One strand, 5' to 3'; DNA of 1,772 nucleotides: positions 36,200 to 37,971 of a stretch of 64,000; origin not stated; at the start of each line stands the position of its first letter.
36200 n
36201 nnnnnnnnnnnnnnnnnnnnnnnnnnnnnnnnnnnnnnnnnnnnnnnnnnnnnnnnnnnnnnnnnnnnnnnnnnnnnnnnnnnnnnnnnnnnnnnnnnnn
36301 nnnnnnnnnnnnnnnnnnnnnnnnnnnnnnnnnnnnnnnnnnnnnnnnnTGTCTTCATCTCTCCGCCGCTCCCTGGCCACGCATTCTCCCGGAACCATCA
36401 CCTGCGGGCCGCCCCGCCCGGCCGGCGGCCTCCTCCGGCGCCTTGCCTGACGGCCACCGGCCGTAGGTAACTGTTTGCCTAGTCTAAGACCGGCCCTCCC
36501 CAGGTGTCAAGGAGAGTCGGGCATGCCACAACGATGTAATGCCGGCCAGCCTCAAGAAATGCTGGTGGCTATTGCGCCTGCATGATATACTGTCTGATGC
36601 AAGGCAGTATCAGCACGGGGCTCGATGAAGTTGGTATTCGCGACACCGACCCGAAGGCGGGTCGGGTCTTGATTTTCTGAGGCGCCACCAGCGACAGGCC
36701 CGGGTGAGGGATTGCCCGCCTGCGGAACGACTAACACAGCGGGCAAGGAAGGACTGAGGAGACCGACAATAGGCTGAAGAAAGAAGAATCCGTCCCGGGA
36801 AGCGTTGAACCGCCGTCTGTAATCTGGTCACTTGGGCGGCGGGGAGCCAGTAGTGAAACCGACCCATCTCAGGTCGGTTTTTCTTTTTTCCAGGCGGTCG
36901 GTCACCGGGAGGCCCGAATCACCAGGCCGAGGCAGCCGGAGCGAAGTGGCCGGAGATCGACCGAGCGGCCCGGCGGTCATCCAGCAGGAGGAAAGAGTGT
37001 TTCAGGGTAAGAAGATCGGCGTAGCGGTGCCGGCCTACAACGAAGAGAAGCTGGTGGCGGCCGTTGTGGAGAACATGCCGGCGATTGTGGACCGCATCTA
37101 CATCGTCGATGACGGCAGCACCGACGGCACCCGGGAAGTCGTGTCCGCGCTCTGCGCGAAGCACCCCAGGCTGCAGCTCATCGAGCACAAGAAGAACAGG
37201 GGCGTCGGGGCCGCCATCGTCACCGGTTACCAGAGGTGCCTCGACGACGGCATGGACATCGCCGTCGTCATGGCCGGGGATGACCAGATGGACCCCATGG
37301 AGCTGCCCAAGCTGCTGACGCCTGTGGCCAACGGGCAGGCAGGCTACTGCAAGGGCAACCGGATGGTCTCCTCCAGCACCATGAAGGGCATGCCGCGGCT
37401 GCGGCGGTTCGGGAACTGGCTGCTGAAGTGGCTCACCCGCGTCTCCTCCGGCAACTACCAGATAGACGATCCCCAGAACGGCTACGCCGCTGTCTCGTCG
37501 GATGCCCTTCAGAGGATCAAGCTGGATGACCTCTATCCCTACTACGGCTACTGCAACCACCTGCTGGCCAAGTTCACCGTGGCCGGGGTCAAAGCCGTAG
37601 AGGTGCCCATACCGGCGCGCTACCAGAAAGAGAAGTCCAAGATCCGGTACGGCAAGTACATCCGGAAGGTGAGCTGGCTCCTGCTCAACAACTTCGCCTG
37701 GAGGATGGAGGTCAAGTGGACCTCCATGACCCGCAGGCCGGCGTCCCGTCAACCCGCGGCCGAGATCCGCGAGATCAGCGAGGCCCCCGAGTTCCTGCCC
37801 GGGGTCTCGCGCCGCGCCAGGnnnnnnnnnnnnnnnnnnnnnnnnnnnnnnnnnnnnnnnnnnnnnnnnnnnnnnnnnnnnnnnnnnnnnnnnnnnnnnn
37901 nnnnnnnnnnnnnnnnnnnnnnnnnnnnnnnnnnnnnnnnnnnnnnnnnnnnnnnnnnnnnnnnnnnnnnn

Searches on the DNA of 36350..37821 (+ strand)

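Call 6: search_rna_families(source=window, start=36350, end=37050, threshold=evalue, max_evalue=10, show_alignments=2)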
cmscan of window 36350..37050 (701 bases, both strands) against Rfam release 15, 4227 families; matches with E-value up to 10: 9.
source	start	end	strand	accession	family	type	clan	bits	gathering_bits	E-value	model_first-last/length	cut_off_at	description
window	36789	36873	+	RF01786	c-di-GMP-II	Cis-reg; riboswitch;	CL00127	64.6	53.5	4.2e-14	1-84/84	no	Cyclic di-GMP-II riboswitch aptamer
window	36791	36889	+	RF01772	rnk_pseudo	Cis-reg; leader;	-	20.2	55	0.7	1-108/108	no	Pseudomonas rnk leader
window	36856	36896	-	RF02074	STnc240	Gene; sRNA;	-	19.4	55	4.2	22-68/77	no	Enterobacterial sRNA STnc240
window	36708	36746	+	RF01356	CRISPR-DR28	Gene; CRISPR;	-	18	35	2.4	1-24/24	no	CRISPR RNA direct repeat element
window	36414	36549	-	RF02184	ST7-OT3_2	Gene; lncRNA;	-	16.4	100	2.6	1-138/138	no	ST7 overlapping transcript 3 conserved region 2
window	36946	37004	-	RF02242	Xoo5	Gene; sRNA;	-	14.1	50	4.2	1-124/124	no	Xanthomonadaceae sRNA Xoo5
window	36875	36911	-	RF01100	PK-BYV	Cis-reg;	-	14.1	50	4.6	1-40/40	no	3'-terminal pseudoknot in BYV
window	36795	36885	+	RF00017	Metazoa_SRP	Gene;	CL00003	12.7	70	0.67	1-299/299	no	Metazoan signal recognition particle RNA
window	36842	36915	-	RF01973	H19_2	Gene; lncRNA;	-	11.3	50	4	1-69/69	no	H19 conserved region 2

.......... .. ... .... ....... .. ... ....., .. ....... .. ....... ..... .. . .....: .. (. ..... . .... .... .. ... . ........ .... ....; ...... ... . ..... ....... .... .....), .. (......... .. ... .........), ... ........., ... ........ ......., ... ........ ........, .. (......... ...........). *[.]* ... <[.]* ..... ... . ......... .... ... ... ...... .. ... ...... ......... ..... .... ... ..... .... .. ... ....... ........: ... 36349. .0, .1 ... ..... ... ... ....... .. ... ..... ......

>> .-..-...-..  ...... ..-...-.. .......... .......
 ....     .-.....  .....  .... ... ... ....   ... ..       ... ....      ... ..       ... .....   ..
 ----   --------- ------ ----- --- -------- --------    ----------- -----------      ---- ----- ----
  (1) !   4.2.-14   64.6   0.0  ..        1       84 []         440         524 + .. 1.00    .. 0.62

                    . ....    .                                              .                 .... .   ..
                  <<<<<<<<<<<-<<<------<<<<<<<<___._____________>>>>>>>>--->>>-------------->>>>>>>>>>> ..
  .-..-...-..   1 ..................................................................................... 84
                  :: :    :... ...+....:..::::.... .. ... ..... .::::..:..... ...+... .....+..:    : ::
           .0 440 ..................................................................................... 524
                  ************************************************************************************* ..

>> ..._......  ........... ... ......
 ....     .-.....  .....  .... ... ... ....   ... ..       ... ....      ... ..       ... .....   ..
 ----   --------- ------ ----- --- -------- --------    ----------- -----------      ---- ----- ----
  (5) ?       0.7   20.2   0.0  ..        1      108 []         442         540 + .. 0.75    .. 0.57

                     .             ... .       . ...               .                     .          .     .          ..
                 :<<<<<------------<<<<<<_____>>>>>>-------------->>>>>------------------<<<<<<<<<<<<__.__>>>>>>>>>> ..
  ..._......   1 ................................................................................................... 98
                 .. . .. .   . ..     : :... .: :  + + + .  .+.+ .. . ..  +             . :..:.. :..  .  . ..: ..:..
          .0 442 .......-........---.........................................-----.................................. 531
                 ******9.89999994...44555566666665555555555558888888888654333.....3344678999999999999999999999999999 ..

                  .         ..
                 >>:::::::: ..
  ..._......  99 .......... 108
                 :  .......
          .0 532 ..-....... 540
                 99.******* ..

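Call 23: search_rna_families(sources=[L001, L002, L003, L004, L005, L006], threshold=gathering)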
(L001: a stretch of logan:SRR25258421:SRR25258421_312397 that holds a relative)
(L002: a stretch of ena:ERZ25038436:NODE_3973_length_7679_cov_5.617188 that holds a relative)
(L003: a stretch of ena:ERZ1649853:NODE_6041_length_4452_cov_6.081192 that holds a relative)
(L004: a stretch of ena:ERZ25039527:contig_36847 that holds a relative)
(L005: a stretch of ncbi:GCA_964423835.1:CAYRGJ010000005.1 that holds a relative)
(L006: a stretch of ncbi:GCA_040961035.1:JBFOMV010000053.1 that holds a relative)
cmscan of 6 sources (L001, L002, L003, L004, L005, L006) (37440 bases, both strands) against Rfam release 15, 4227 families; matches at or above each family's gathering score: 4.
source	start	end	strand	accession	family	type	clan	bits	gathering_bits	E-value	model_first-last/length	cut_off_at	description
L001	2872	2956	+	RF01786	c-di-GMP-II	Cis-reg; riboswitch;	CL00127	60.5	53.5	3.3e-11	1-84/84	no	Cyclic di-GMP-II riboswitch aptamer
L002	1891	1975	+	RF01786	c-di-GMP-II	Cis-reg; riboswitch;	CL00127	60.5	53.5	3.3e-11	1-84/84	no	Cyclic di-GMP-II riboswitch aptamer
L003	2872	2956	+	RF01786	c-di-GMP-II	Cis-reg; riboswitch;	CL00127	60.5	53.5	3.3e-11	1-84/84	no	Cyclic di-GMP-II riboswitch aptamer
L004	2868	2936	+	RF01786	c-di-GMP-II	Cis-reg; riboswitch;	CL00127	60.1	53.5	4.2e-11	9-76/84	no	Cyclic di-GMP-II riboswitch aptamer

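Call 33: search_rna_families(source=L001, start=2286, end=2880, threshold=evalue, max_evalue=10, show_alignments=3)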
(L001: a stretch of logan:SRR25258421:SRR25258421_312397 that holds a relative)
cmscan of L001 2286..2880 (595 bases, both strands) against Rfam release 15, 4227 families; matches with E-value up to 10: 3.
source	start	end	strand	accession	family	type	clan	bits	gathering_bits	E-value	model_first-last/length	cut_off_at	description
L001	2344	2389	+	RF03006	M23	Gene; sRNA;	-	15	41.2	5.9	1-53/53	no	M23 RNA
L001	2728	2747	-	RF01753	psbNH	Cis-reg;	-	12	45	4.5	32-52/60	no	psbNH RNA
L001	2541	2573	+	RF01134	sR30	Gene; snRNA; snoRNA; CD-box;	-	9.7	38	9.5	1-57/57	no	Small nucleolar RNA sR30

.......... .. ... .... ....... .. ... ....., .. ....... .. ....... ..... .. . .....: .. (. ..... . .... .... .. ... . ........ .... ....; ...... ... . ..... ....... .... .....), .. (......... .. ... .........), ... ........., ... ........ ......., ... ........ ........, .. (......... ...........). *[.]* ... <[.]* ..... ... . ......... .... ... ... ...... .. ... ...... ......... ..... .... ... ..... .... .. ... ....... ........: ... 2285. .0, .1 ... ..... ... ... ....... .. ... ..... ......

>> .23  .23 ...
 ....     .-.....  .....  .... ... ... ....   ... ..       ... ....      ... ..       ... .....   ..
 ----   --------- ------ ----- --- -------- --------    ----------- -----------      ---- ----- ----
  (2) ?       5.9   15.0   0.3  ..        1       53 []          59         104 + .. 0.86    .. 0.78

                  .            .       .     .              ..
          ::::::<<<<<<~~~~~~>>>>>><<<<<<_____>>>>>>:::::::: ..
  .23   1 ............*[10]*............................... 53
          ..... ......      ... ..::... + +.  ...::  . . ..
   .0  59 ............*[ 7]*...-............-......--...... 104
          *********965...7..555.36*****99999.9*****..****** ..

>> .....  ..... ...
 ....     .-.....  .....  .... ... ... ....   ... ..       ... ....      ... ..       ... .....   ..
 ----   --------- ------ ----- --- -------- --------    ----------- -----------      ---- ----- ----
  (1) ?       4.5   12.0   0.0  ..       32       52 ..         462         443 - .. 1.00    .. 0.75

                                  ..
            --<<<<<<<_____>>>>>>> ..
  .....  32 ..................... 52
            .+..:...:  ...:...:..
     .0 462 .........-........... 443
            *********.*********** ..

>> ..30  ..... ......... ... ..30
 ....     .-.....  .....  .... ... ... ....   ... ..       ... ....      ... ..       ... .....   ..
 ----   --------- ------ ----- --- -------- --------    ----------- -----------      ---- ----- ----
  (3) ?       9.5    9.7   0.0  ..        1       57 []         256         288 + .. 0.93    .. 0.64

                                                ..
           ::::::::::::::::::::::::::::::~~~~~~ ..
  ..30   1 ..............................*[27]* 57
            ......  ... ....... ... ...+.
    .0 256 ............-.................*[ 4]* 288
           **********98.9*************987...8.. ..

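Call 51: search_rna_families(source=L065, start=600, end=1420, threshold=evalue, max_evalue=5)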
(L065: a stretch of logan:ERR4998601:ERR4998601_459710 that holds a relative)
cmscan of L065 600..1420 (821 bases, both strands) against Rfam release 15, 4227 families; matches with E-value up to 5: 5.
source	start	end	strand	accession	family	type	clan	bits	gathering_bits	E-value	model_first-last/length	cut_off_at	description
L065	1200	1283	+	RF01786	c-di-GMP-II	Cis-reg; riboswitch;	CL00127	54.4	53.5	3.7e-11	1-84/84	no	Cyclic di-GMP-II riboswitch aptamer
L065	1228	1299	+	RF02074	STnc240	Gene; sRNA;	-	23.1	55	0.79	1-77/77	no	Enterobacterial sRNA STnc240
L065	1266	1300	-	RF02074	STnc240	Gene; sRNA;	-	20.4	55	2.9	31-68/77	no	Enterobacterial sRNA STnc240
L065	1218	1299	+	RF01772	rnk_pseudo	Cis-reg; leader;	-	19.3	55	1.3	1-108/108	no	Pseudomonas rnk leader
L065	1266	1296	-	RF02601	BASRCI337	Gene; sRNA;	-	11.9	229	3.1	159-189/191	no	Brucella sRNA CI337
